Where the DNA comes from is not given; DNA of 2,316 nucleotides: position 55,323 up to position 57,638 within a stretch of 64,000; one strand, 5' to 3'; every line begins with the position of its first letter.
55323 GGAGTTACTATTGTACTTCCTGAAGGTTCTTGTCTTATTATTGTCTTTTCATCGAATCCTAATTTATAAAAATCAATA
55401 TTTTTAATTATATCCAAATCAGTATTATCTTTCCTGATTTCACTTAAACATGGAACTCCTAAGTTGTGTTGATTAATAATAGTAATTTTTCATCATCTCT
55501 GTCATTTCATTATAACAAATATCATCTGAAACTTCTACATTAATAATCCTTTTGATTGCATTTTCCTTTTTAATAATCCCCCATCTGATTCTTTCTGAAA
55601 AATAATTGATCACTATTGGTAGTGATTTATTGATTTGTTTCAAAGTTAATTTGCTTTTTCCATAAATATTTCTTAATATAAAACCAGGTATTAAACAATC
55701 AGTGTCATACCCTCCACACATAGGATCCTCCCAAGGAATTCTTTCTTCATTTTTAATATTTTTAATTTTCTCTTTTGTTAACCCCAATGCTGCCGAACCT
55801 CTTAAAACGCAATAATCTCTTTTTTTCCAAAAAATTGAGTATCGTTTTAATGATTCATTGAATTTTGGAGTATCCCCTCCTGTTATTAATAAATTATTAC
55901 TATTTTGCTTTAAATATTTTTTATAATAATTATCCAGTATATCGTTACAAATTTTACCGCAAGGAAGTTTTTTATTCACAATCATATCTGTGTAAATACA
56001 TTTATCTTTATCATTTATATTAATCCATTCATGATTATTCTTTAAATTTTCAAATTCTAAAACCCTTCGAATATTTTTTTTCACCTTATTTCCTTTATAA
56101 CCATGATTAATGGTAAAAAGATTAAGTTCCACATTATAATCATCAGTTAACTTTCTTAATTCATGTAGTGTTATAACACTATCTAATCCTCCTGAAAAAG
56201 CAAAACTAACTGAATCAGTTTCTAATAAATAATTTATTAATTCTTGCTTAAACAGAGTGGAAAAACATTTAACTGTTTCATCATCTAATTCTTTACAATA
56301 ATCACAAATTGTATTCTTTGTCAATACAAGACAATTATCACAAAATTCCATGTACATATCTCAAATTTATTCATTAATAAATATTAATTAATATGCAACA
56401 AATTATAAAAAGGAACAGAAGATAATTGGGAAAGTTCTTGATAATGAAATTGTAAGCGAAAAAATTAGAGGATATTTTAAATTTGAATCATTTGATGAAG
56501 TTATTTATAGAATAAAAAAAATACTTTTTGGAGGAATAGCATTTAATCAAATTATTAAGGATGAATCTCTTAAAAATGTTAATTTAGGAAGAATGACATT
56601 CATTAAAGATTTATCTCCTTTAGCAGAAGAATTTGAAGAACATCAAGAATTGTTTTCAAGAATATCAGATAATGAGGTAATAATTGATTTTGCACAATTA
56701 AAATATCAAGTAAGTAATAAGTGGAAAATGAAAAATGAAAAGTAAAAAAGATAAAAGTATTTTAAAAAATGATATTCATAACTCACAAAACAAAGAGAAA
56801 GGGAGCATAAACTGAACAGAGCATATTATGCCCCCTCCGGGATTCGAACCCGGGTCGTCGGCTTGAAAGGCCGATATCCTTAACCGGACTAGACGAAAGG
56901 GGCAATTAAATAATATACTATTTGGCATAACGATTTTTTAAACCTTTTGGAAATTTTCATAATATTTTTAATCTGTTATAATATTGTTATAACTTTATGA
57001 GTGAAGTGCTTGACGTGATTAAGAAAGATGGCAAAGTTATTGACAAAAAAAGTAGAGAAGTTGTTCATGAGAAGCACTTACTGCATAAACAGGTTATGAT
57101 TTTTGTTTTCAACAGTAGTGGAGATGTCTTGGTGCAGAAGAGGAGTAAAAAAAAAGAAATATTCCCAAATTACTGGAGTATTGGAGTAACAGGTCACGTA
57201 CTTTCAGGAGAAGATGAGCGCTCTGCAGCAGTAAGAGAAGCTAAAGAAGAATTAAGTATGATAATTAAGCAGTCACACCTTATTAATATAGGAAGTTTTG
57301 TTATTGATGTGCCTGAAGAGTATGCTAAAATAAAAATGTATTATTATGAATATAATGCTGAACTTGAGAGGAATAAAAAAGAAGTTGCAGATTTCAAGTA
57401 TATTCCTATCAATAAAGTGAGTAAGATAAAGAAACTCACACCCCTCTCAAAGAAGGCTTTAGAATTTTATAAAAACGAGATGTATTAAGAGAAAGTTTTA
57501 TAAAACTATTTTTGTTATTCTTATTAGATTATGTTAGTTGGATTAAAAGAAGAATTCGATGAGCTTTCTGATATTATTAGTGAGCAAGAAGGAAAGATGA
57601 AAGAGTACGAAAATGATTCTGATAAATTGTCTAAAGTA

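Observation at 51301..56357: Undescribed radical-SAM/SPASM peptide-maturation-like gene cluster (3 rSAM-SPASM paralogs + SAM methyltransferase + PP-loop ATPase + small peptide ORF)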

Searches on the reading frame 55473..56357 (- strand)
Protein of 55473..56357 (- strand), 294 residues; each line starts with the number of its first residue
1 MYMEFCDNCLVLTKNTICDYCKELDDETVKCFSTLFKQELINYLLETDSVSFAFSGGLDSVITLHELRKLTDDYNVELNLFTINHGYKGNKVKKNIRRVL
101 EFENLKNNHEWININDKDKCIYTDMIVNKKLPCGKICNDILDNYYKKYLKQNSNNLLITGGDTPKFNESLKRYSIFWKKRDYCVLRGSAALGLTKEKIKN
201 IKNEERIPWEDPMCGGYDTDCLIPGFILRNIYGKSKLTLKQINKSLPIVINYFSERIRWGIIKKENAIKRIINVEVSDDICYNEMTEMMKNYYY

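Call 3: search_protein_families(library=pfam, proteins=[window:55473-56357:-], max_evalue=0.01)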
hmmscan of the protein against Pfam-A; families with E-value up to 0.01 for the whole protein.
window:55473-56357:- (294 aa): 1 family
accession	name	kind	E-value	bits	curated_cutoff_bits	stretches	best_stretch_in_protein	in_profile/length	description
PF01171.26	ATP_bind_3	-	1.1e-05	25.7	27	1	52-99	4-50/182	PP-loop family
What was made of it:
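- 55473..56357 (-): PP-loop ATP pyrophosphatase (294 aa), first gene of the cassette. It has an N-terminal Zn-ribbon-like CxxC...CxxC (C6, C9, C19, C22), the SGGLDS PP-loop, and family-invariant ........, TGGDTPK and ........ motifs. Pfam ATP_bind_3 scores 25.7 bits, below the cut-off of 27 (call 3).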

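Call 4: search_protein_families(library=ncbifam, proteins=[window:55473-56357:-], max_evalue=0.01)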
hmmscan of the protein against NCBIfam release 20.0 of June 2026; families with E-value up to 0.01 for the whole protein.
window:55473-56357:- (294 aa): 3 families
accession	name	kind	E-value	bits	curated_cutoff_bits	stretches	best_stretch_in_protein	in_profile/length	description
TIGR02432.1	lysidine_TilS_N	equivalog_domain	2e-06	27.9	93.6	1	51-107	3-61/189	tRNA lysidine(34) synthetase TilS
NF007942.0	PRK10660.1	equivalog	0.00018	20.4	606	1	37-88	7-59/439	tRNA lysidine(34) synthetase TilS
TIGR00268.2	TIGR00268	equivalog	0.004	16.5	150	1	37-76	3-42/259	ATP-dependent sacrificial sulfur transferase LarE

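Call 10: find_homologous_proteins(query=window:55473-56357:-)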
Query window:55473-56357:- (294 aa): 98 proteins with E <= 0.001 among 1176 candidates.
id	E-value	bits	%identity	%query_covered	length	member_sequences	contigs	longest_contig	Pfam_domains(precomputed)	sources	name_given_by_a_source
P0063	1.8e-195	666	100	99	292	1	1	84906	PF01171.27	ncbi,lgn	-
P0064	4.9e-95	336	64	78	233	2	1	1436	-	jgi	jgi:hypothetical protein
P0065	6.2e-72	260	42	98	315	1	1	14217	PF01171.27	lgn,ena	-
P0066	2.8e-70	255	43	95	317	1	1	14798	PF01171.27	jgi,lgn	-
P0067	7.4e-70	254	42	95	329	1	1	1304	PF01171.27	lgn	-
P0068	1.3e-68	250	39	98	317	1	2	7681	PF01171.27,PF00764.26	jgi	jgi:predicted PP-loop superfamily ATPase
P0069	1.8e-68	249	42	98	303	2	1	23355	PF01171.27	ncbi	ncbi:MAG: ATP-binding protein [Candidatus Absconditabacterales bacterium]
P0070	3.3e-68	248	39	98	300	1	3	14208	PF06508.20,PF01171.27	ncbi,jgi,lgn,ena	-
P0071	2.8e-67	245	42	98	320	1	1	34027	PF01171.27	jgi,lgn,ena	-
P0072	1.0e-66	243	40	97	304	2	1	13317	PF01171.27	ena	-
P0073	1.6e-66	243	38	98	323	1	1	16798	PF01171.27,PF00764.26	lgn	-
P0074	2.8e-66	242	40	97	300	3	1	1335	PF01171.27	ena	-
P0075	2.6e-58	216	41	96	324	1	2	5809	PF06508.20,PF01171.27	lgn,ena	-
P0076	4.6e-58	215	39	96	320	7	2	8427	PF01171.27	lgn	-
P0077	4.1e-57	212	39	96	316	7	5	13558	-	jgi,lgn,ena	-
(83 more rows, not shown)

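Call 39: search_solved_structures(query=A4, max_evalue=1, show_alignments=3)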
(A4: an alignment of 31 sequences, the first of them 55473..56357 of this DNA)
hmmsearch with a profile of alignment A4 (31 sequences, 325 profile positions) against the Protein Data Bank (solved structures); distinct sequences matched with E-value up to 1: 23.
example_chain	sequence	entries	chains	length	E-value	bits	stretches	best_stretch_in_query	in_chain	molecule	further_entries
1ni5_A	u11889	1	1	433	2e-05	26.8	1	56-104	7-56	Putative cell cycle protein mesJ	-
8cnz_A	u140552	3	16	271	0.00019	23.6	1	56-151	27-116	NAD_synthase domain-containing protein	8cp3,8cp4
4nzp_A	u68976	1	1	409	0.0008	21.5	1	61-135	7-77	Argininosuccinate synthase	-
6scy_A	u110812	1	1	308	0.0039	19.3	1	27-150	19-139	[4Fe-4S]-dependent U34-ARNt thiolase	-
6scy_B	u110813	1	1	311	0.0043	19.1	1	27-150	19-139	[4Fe-4S]-dependent U34-ARNt thiolase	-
1wy5_A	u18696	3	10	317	0.01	17.9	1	55-96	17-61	Hypothetical UPF0072 protein AQ_1887 | tRNA(Ile)-lysidine synthase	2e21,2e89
6kv3_A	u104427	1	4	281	0.014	17.5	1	45-141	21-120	NH(3)-dependent NAD(+) synthetase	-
3vrh_A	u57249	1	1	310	0.016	17.2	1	36-104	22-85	Putative uncharacterized protein PH0300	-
5mko_A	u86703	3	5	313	0.016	17.2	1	36-104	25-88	TtuA PH0300 | PH0300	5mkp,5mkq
4u7j_A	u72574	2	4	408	0.019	17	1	61-115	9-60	Argininosuccinate synthase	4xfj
1j1z_A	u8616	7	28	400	0.025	16.6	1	64-101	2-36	Argininosuccinate Synthetase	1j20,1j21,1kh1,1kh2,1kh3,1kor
1vl2_A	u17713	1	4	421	0.033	16.2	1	60-84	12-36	Argininosuccinate synthase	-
2vxo_A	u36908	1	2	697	0.038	16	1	62-131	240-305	GMP SYNTHASE [GLUTAMINE-HYDROLYZING]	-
5udq_A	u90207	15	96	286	0.068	15.2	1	57-81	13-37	Lactate racemization operon protein LarE | ATP-utilizing enzyme of the PP-loopsuperfamily | Pyridinium-3,5-biscarboxylic acid mononucleotide sulfurtransferase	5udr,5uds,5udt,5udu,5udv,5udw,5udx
6b2o_A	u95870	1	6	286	0.069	15.2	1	57-81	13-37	ATP-utilizing enzyme of the PP-loopsuperfamily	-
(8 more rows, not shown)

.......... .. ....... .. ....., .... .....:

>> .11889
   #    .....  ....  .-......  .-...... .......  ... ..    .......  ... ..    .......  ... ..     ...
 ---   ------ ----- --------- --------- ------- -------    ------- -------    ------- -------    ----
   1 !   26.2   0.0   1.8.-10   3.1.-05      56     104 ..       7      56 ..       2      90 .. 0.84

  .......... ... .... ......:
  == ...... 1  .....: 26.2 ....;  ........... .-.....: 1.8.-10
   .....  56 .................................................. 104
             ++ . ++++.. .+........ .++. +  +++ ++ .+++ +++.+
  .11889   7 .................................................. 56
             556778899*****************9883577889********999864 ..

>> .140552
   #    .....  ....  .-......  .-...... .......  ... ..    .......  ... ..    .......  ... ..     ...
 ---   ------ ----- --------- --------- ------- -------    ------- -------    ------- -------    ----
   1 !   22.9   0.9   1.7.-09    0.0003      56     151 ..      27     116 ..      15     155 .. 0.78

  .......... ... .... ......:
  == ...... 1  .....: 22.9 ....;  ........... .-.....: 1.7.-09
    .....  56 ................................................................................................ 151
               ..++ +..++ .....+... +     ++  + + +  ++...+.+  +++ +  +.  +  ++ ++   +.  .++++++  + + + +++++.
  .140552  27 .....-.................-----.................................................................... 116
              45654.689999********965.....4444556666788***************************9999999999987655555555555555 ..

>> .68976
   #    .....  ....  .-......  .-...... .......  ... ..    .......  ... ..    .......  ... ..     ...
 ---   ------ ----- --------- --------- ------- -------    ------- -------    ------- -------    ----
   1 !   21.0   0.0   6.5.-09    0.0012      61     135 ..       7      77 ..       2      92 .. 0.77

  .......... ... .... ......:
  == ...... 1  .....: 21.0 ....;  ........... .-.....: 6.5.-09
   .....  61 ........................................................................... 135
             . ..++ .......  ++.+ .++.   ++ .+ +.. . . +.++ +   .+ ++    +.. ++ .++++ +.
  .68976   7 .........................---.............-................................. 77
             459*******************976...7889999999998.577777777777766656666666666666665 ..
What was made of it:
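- NcsA (6scy) appears in the profile search of PDB sequences (call 39).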

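Call 49: predict_structure(alignment_id=A4)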
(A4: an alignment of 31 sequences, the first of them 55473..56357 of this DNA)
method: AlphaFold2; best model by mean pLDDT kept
length: 294 residues; sequences in the alignment: 31
mean_pLDDT: 92.8   pTM: 0.91
mean pLDDT of the five models: 92.8, 91.4, 90.4, 90.3, 90.1
residues with pLDDT >= 90: 230; 70-90: 60; 50-70: 4; < 50: 0
segments of 3 or more residues with pLDDT < 50: none
pLDDT, mean of each block of 10 residues (from residue 1): 90 94 81 90 98 97 98 98 95 97 98 89 90 80 96 96 93 93 97 97 98 88 93 88 90 94 94 91 95 75
secondary structure, 60 per line:
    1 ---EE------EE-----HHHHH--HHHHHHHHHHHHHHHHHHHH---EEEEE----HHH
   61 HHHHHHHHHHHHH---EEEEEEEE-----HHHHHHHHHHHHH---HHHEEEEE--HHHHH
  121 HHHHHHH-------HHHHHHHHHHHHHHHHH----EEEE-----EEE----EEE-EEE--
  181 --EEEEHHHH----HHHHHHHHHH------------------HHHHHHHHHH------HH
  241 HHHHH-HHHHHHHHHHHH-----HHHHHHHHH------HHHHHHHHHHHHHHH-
elements in order: H19-23 H26-45 E49-53 H58-73 E77-84 H90-102 E109-113 H116-127 H135-151 E156-159 E165-167 E172-174 E176-178 E183-186 H187-190 H195-204 H223-232 H239-245 H247-258 H264-272 H279-293
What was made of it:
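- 55473..56357 (-): The AF2 model has pLDDT 92.8 (call 49).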

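Call 52: fold_search(model_id=the predicted structure, library=pdb)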
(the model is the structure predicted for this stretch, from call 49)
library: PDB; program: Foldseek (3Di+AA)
matches with E <= 10: 1296; with E <= 0.001: 81
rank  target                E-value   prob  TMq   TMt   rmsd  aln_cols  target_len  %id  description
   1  8wex_B                2.5e-07  1.00  0.60  0.48   6.5       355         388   15  Crystal structure of N-acetyl sugar amidotransferase from Legionella pneumophila (released 2024-05-22)
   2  8wex_A                3.3e-07  1.00  0.59  0.48   8.8       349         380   14  Crystal structure of N-acetyl sugar amidotransferase from Legionella pneumophila (released 2024-05-22)
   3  5ztb_B                1.5e-05  1.00  0.41  0.39  13.2       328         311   13  Structure of Sulfurtransferase (released 2019-06-12)
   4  3q4g_A                1.5e-05  1.00  0.36  0.39  12.0       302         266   12  Structure of NAD synthetase from Vibrio cholerae (released 2011-01-26)
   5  5wp0_B                2.8e-05  1.00  0.38  0.40  12.0       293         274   15  Crystal structure of NAD synthetase NadE from Vibrio fischeri (released 2017-08-16)
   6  1wy5_A                3.1e-05  1.00  0.45  0.43   8.2       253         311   15  Crystal structure of isoluecyl-tRNA lysidine synthetase (released 2005-05-03)
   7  6scy_B                3.1e-05  1.00  0.43  0.42  14.5       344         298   11  U34-tRNA thiolase NcsA from Methanococcus maripaludis with its [4Fe-4S] cluster (released 2020-08-26)
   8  5b4f                  3.3e-05  1.00  0.41  0.41  11.2       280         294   14  Sulfur Transferase TtuA in complex with iron sulfur cluster (released 2017-05-10)
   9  5gha_B                3.5e-05  1.00  0.45  0.43  14.1       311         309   10  Sulfur Transferase TtuA in complex with Sulfur Carrier TtuB (released 2017-05-03)
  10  2e89_D                3.9e-05  1.00  0.43  0.41   8.3       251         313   16  Crystal structure of Aquifex aeolicus TilS in a complex with ATP, Magnesium ion, and L-lysine (released 2007-11-13)
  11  2ywb_A                4.4e-05  1.00  0.39  0.26  10.1       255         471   13  Crystal structure of GMP synthetase from Thermus thermophilus (released 2007-10-23)
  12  5ztb_A                5.2e-05  1.00  0.40  0.39  10.4       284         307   13  Structure of Sulfurtransferase (released 2019-06-12)
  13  6jp9_B                5.5e-05  1.00  0.42  0.42   7.8       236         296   14  Crsytal structure of a XMP complexed ATPPase subunit of M. jannaschii GMP synthetase (released 2020-04-22)
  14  5gha_A                5.9e-05  1.00  0.41  0.40  14.7       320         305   12  Sulfur Transferase TtuA in complex with Sulfur Carrier TtuB (released 2017-05-03)
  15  3a2k_A                6.6e-05  1.00  0.45  0.31   8.3       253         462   12  Crystal structure of TilS complexed with tRNA (released 2009-10-20)
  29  6scy_A                1.1e-04  1.00  0.45  0.45  14.8       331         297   15  U34-tRNA thiolase NcsA from Methanococcus maripaludis with its [4Fe-4S] cluster (released 2020-08-26)
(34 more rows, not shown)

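Call 79: search_protein_representatives(alignment_id=A4)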
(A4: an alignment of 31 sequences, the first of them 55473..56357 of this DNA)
Query: 31 sequences, 325 profile positions. Proteins with E-value up to 0.001 (for the whole library): 246; up to 1e-10: 45; up to 1e-30: 27. The best 150 are listed.
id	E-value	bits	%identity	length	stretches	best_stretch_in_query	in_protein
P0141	5.8e-128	442.7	-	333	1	4-322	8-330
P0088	5.4e-127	439.5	-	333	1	2-323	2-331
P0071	3.3e-121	420.5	-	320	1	2-323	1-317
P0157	8.3e-110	383.0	-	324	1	2-323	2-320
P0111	2.4e-108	378.3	-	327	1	2-322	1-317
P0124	5.4e-107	373.8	-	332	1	2-323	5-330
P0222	4.5e-106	370.7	-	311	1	25-322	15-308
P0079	4.2e-102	357.7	-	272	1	47-320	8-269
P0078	4.8e-100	350.9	-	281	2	146-322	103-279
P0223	6.6e-98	343.9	-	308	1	28-320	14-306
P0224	2.9e-95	335.3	-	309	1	2-319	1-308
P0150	1.8e-89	316.2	-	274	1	48-312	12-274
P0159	3.8e-87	308.5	-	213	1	87-297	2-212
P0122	4.6e-87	308.3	-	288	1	48-321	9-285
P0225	3.3e-85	302.2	-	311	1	29-322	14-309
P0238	5.7e-22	94.4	-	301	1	2-321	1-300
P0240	1.6e-21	92.9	-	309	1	2-322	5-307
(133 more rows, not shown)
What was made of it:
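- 55473..56357 (-): The family is rare: 27 clusters at E<=1e-30 among 1.84 billion representatives (call 79).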

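Call 80: find_encoding_contigs(protein=P0238, flank=7000, max_places=2)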
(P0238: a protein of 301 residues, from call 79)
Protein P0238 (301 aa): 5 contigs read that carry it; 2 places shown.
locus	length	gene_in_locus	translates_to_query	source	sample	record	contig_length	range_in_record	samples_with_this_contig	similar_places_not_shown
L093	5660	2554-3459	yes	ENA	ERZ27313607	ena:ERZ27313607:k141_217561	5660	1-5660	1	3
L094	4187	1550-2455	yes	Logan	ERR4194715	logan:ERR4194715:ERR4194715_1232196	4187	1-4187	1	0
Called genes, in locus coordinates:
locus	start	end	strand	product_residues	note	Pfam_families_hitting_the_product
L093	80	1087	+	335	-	PF04055:Radical_SAM, PF13353:Fer4_12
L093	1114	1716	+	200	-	PF04961:FTCD_C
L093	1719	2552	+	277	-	PF00763:THF_DHG_CYH, PF02882:THF_DHG_CYH_C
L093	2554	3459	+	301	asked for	-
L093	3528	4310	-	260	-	PF02086:MethyltransfD12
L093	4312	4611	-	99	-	-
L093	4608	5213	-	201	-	-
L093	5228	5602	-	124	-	-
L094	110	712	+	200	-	PF04961:FTCD_C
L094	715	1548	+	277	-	PF00763:THF_DHG_CYH, PF02882:THF_DHG_CYH_C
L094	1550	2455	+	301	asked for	-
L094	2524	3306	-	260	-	PF02086:MethyltransfD12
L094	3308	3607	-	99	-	-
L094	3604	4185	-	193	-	?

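Call 81: find_encoding_contigs(protein=P0240, flank=7000, max_places=2)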
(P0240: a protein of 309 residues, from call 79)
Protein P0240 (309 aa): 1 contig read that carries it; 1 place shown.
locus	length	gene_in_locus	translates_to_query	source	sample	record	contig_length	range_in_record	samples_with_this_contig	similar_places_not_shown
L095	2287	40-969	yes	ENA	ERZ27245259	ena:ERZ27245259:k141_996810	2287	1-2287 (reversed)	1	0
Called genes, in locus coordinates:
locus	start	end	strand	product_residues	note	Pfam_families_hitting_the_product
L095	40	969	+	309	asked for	-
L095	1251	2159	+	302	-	PF01026:TatD_DNase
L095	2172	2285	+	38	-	?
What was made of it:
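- Tried and rejected: They did not help with function (calls 80, 81).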

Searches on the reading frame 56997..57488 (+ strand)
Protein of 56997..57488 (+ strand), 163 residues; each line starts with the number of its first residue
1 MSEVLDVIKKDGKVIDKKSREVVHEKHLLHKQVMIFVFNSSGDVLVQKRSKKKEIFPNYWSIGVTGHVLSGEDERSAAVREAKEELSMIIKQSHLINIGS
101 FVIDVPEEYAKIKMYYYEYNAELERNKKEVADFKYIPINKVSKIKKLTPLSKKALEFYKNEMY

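Call 3: search_protein_families(library=pfam, proteins=[window:56997-57488:+], max_evalue=0.01)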
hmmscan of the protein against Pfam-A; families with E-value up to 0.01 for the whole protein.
window:56997-57488:+ (163 aa): 1 family
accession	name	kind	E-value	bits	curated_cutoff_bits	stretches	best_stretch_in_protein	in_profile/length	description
PF00293.34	NUDIX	-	7.9e-15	55.5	21.1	1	30-155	3-131/134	NUDIX domain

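Call 4: search_protein_families(library=ncbifam, proteins=[window:56997-57488:+], max_evalue=0.01)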
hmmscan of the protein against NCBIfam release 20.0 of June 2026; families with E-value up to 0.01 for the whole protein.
window:56997-57488:+ (163 aa): 12 families
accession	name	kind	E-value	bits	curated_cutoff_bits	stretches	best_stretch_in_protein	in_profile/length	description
NF011922.0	PRK15393.1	equivalog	6.5e-18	65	152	1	3-158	11-165/182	NUDIX hydrolase YfcD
NF002995.0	PRK03759.1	equivalog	1.6e-17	63.8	127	1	6-149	10-158/185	isopentenyl-diphosphate Delta-isomerase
TIGR02150.1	IPP_isom_1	equivalog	3.8e-15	56.1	105.8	1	8-146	4-145/159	isopentenyl-diphosphate delta-isomerase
NF006961.0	PRK09438.1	equivalog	1e-07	31.5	103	1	31-129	9-99/151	dihydroneopterin triphosphate diphosphatase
NF041653.1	Nud_hyd_Meth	equivalog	1.8e-07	31.1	300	1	9-127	6-123/170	Nudix hydrolase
NF001938.0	PRK00714.1-5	equivalog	1.5e-06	27.7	116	1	25-110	8-96/172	RNA pyrophosphohydrolase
NF041652.1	Nud_hyd_Dein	equivalog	0.00012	22.3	200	1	33-138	16-124/152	Nudix hydrolase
NF006530.0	PRK08999.1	equivalog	0.00023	20.3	245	1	36-95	12-69/315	Nudix family hydrolase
NF012016.0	PRK15472.1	equivalog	0.0013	18.4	95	1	33-94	6-66/141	nucleoside triphosphatase NudI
TIGR02705.1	nudix_YtkD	equivalog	0.0026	17.3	154.4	1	39-124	22-107/156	RNA deprotection pyrophosphohydrolase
TIGR00586.1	mutt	equivalog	0.003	17.6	97.9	1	32-97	6-70/129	8-oxo-dGTP diphosphatase MutT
NF007834.0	PRK10546.1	equivalog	0.0037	17.1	156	1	33-97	6-68/135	pyrimidine (deoxy)nucleoside triphosphate diphosphatase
